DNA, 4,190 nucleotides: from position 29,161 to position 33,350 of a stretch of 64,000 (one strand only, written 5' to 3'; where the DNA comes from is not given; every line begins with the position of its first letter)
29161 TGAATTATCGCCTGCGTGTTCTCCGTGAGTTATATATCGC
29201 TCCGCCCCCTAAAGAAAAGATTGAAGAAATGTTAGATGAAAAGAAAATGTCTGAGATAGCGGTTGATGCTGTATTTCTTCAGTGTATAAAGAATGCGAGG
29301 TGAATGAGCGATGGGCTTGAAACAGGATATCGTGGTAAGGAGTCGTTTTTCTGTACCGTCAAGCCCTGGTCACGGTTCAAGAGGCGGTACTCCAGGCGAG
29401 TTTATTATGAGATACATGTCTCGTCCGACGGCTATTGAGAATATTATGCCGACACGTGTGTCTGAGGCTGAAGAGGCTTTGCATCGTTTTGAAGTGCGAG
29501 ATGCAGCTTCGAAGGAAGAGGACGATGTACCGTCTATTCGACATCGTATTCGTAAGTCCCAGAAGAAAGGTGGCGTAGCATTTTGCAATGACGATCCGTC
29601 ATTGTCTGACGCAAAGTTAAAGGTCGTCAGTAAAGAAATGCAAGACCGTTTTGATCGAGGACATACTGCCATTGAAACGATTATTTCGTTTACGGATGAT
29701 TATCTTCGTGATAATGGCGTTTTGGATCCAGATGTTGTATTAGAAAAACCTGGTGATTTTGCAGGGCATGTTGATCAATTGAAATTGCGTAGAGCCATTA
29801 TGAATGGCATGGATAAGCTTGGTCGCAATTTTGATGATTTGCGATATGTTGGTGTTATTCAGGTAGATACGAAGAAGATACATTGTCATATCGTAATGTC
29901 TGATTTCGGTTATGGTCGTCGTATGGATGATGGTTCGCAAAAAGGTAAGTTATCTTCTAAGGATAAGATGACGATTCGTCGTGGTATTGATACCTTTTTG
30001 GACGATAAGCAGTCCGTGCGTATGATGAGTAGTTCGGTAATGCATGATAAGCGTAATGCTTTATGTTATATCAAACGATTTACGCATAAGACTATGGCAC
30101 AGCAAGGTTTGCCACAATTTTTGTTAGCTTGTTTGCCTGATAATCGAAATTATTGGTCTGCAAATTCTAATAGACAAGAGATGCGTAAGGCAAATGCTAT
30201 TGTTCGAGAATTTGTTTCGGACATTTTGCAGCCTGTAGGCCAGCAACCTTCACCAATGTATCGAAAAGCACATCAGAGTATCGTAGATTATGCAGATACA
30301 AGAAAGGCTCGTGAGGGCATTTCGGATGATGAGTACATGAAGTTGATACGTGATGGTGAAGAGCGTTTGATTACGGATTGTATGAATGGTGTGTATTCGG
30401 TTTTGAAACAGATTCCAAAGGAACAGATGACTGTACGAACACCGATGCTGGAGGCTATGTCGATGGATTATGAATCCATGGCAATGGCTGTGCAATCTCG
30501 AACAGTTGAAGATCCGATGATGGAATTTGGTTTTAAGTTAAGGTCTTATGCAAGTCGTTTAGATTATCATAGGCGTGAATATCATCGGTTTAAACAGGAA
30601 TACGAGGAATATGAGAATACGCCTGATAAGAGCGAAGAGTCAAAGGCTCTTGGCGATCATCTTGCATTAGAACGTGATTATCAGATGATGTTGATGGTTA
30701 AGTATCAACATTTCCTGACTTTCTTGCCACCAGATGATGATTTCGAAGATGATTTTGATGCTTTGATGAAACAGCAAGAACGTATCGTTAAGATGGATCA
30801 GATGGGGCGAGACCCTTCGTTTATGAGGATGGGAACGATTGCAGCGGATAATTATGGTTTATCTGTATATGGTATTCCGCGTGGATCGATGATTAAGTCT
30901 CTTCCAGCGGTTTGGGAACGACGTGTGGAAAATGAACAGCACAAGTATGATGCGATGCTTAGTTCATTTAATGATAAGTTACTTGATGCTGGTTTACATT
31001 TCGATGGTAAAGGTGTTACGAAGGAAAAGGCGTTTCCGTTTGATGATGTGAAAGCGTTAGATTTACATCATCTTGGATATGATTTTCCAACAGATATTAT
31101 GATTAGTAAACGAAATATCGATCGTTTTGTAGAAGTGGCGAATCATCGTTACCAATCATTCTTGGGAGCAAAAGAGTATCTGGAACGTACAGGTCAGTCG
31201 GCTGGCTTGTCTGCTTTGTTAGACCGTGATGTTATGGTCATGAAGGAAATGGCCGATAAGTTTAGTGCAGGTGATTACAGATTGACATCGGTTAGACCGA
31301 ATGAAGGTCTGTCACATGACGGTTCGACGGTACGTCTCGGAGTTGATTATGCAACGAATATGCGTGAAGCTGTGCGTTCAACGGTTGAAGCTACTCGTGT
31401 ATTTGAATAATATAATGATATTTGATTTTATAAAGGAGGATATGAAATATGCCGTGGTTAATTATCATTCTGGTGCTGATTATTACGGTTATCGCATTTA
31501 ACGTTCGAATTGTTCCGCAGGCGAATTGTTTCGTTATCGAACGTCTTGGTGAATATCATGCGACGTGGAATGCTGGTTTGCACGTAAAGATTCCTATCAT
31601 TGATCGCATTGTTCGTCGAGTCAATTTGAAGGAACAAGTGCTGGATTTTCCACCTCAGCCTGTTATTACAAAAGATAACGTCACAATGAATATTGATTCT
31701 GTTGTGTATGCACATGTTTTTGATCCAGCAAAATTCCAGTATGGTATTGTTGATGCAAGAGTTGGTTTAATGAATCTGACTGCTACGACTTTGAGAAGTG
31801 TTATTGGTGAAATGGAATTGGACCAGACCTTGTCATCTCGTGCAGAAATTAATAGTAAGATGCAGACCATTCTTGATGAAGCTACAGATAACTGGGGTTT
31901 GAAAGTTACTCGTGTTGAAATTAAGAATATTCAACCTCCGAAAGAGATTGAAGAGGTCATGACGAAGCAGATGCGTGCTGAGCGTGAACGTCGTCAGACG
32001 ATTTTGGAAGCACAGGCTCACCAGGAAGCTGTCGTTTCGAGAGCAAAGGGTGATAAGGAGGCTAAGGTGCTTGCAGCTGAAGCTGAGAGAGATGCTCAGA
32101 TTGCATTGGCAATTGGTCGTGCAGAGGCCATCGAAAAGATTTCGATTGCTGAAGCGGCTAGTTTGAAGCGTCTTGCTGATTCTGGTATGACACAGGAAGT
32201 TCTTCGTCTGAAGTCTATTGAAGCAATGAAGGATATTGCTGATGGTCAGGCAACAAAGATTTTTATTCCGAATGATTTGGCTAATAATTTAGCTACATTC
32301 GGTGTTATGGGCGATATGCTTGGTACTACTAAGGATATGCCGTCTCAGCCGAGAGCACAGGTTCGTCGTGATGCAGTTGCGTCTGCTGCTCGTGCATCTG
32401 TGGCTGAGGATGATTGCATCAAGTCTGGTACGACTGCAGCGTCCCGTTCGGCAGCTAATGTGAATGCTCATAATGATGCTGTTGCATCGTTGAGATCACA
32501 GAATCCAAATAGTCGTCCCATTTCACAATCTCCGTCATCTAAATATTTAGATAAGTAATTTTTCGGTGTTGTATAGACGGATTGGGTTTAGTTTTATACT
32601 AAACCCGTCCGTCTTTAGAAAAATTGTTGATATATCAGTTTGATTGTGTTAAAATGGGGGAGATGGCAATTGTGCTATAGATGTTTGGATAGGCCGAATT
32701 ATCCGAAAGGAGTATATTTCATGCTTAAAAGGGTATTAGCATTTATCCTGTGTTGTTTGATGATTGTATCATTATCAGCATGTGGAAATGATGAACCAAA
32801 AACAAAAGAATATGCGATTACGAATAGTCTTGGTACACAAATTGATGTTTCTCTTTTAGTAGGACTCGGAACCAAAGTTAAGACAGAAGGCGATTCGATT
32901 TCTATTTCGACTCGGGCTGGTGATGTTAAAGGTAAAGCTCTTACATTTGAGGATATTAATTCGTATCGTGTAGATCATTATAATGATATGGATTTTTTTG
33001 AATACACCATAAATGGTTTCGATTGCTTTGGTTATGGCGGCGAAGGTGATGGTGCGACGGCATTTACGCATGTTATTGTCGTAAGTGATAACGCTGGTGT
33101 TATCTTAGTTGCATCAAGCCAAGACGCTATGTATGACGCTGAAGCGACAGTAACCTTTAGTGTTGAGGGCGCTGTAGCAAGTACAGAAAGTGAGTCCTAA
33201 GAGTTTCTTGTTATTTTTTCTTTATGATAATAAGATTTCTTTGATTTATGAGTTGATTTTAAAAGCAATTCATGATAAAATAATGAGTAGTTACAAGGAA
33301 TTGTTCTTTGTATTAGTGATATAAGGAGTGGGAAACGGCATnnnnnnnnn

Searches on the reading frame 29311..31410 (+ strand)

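Call 6: search_protein_families(library=pfam, proteins=[window:29311-31410:+], max_evalue=0.01)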
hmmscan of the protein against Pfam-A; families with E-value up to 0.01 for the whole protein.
window:29311-31410:+ (699 aa): 1 family
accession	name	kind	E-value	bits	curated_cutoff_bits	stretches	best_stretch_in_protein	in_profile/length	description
PF18555.7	MobL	-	2.6e-53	181.9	28.5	1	4-397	1-369/383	MobL relaxases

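Call 7: search_protein_families(library=ncbifam, proteins=[window:29311-31410:+], max_evalue=0.01)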
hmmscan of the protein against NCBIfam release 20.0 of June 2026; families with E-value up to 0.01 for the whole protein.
window:29311-31410:+ (699 aa): 1 family
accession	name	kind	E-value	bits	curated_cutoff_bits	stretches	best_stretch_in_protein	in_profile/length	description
NF041498.2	MobP2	subfamily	1.9e-15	57.4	200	1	33-340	19-311/335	MobP2 family relaxase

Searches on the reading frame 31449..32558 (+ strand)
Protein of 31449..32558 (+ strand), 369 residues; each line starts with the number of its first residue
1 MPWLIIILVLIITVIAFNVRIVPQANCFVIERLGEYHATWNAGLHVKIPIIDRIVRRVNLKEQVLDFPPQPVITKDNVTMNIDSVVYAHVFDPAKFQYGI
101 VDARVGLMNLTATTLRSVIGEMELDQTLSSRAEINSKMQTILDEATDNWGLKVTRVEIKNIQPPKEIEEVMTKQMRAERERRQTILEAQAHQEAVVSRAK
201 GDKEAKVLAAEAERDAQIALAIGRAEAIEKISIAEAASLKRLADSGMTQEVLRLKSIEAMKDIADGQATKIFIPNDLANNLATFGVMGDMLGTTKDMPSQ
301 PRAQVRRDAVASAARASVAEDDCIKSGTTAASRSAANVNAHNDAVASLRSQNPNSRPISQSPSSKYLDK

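Call 6: search_protein_families(library=pfam, proteins=[window:31449-32558:+], max_evalue=0.01)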
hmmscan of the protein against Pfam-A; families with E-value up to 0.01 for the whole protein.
window:31449-32558:+ (369 aa): 2 families
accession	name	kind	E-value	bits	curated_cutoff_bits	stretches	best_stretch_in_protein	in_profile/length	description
PF01145.31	Band_7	-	1.4e-39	136.4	23.6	1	21-191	2-175/176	SPFH domain / Band 7 family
PF13421.11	Band_7_1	-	0.00025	21.2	24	1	106-176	136-208/211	SPFH domain-Band 7 family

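Call 7: search_protein_families(library=ncbifam, proteins=[window:31449-32558:+], max_evalue=0.01)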
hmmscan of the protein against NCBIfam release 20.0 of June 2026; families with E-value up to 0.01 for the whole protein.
window:31449-32558:+ (369 aa): 5 families
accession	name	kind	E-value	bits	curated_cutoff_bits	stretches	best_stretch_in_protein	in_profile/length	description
TIGR01933.1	hflK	equivalog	8.7e-32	110.6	159.4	1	20-279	2-253/261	FtsH protease activity modulator HflK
NF008181.0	PRK10930.1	equivalog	2.4e-18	66.1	660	1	10-329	88-401/419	FtsH protease activity modulator HflK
TIGR01932.1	hflC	equivalog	4.3e-17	61.9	134.4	2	4-132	5-144/318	protease modulator HflC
NF008259.0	PRK11029.1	equivalog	2.6e-11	43.1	427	2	131-228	183-280/334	protease modulator HflC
NF058507.1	FlotScfldFlot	equivalog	7.6e-07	28.5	700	1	113-221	135-241/477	flotillin lipid rafts scaffold protein FloT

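Call 51: search_protein_families(library=padloc, proteins=[window:31449-32558:+], max_evalue=0.001)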
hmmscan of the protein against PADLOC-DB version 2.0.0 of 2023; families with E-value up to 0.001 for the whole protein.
window:31449-32558:+ (369 aa): 0 families

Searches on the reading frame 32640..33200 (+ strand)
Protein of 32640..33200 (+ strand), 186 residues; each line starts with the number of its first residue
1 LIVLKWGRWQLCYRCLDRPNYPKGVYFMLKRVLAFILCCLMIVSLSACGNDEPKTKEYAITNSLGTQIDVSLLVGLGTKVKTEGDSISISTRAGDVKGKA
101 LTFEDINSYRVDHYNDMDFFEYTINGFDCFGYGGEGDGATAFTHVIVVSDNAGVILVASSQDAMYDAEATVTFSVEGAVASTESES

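Call 6: search_protein_families(library=pfam, proteins=[window:32640-33200:+], max_evalue=0.01)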
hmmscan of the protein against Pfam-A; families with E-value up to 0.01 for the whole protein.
window:32640-33200:+ (186 aa): 0 families

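Call 7: search_protein_families(library=ncbifam, proteins=[window:32640-33200:+], max_evalue=0.01)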
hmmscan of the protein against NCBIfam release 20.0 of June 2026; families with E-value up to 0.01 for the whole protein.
window:32640-33200:+ (186 aa): 0 families

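Call 38: find_homologous_proteins(query=window:32721-33200:+, max_evalue=0.001)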
Query window:32721-33200:+ (159 aa): 2 proteins with E <= 0.001 among 136 candidates.
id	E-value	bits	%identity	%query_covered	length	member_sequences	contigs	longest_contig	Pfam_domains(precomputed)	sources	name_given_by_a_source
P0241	1.5e-92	325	94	100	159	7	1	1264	-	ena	-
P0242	8.6e-85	300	81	100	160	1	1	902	-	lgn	-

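Call 51: search_protein_families(library=padloc, proteins=[window:32721-33200:+], max_evalue=0.001)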
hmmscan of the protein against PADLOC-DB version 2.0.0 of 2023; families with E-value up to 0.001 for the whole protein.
window:32721-33200:+ (159 aa): 0 families
